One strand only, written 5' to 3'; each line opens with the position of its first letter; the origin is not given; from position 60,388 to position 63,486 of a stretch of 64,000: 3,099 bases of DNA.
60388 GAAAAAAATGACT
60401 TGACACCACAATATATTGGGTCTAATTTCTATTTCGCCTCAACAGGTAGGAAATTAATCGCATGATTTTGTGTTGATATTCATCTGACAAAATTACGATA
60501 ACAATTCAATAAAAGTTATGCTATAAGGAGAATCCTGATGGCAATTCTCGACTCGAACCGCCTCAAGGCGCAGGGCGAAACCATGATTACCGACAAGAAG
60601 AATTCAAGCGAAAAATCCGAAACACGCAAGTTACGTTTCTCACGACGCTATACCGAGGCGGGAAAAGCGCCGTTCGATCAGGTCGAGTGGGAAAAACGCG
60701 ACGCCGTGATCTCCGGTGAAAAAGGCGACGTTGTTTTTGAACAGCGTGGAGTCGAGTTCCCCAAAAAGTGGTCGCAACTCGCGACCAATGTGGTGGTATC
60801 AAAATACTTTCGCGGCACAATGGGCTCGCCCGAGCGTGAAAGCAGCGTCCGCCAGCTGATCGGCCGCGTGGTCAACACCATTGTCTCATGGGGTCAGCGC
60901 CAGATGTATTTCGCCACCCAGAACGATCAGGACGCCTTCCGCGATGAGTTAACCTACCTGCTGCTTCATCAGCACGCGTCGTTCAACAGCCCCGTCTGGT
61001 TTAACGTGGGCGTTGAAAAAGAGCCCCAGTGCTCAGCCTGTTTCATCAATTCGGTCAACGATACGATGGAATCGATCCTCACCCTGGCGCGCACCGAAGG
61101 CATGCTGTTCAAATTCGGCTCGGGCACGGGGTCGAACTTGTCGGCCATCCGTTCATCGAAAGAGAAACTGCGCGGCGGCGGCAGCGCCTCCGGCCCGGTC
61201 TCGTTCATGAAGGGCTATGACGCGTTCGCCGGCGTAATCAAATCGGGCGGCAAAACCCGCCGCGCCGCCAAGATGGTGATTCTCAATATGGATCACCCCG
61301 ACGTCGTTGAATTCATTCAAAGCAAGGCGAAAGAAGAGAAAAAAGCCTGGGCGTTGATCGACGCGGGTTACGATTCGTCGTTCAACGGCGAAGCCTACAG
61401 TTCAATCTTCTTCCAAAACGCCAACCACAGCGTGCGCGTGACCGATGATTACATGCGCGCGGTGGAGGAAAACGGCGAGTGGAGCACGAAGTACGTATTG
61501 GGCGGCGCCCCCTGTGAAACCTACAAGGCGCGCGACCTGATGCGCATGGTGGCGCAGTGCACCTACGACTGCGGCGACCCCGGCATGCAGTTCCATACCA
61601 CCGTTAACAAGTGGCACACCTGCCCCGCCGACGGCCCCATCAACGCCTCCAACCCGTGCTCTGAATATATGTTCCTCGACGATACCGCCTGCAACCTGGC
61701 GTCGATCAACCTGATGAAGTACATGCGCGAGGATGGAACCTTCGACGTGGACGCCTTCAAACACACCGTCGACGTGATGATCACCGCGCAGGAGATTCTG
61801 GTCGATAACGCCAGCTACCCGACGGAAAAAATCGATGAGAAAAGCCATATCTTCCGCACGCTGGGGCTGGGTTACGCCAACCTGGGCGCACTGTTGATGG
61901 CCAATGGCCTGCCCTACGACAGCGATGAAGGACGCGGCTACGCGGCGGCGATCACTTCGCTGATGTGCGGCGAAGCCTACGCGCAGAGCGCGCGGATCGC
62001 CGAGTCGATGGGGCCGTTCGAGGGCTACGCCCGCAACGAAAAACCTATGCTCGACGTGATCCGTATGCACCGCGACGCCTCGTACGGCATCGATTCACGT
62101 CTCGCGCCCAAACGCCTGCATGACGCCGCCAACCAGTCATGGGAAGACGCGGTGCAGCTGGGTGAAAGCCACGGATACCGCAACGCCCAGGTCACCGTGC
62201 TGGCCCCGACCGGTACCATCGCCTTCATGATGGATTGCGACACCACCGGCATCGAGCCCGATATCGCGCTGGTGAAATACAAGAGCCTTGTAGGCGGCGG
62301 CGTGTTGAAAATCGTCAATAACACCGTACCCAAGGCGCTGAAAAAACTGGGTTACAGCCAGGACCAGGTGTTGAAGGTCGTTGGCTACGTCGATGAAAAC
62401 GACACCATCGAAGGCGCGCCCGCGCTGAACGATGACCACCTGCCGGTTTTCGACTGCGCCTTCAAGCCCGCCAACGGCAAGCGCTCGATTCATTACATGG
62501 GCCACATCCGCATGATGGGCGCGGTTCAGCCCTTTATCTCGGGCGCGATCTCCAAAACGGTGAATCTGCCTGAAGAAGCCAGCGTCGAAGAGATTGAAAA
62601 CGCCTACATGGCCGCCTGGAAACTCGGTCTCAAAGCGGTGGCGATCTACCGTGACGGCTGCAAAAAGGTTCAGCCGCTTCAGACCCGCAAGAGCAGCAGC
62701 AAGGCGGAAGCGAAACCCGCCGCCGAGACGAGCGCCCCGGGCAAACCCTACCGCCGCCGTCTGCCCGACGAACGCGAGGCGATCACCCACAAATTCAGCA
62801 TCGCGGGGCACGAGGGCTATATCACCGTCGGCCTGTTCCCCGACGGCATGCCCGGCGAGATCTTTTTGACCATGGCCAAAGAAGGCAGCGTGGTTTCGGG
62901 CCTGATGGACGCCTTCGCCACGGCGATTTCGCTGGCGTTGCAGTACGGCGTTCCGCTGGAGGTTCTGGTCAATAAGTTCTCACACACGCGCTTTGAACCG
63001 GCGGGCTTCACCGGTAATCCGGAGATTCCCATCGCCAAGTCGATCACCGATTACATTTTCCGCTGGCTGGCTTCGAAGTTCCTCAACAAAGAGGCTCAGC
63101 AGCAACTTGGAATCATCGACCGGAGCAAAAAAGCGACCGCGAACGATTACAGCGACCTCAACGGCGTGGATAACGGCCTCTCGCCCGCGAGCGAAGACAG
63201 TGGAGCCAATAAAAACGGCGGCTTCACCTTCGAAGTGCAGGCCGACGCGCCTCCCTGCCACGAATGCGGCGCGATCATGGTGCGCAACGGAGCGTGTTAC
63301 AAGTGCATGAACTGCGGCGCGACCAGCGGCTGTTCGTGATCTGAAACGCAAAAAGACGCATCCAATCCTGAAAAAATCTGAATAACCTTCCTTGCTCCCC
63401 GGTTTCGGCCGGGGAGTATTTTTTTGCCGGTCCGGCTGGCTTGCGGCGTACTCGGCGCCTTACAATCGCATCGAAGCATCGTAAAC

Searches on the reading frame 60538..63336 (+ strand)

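Call 11: search_protein_families(library=pfam, proteins=[window:60538-63336:+], max_evalue=0.001)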
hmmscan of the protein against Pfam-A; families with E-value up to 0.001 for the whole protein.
window:60538-63336:+ (933 aa): 3 families
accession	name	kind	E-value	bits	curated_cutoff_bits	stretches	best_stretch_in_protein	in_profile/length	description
PF02867.20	Ribonuc_red_lgC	-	4.9e-144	481.2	23.9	1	166-704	1-523/523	Ribonucleotide reductase, barrel domain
PF08471.15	Ribonuc_red_2_N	-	2e-22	79.7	27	1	62-145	1-103/103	Class II vitamin B12-dependent ribonucleotide reductase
PF12637.14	TSCPD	-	1.8e-11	44.6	22.8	1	758-845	12-85/88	TSCPD domain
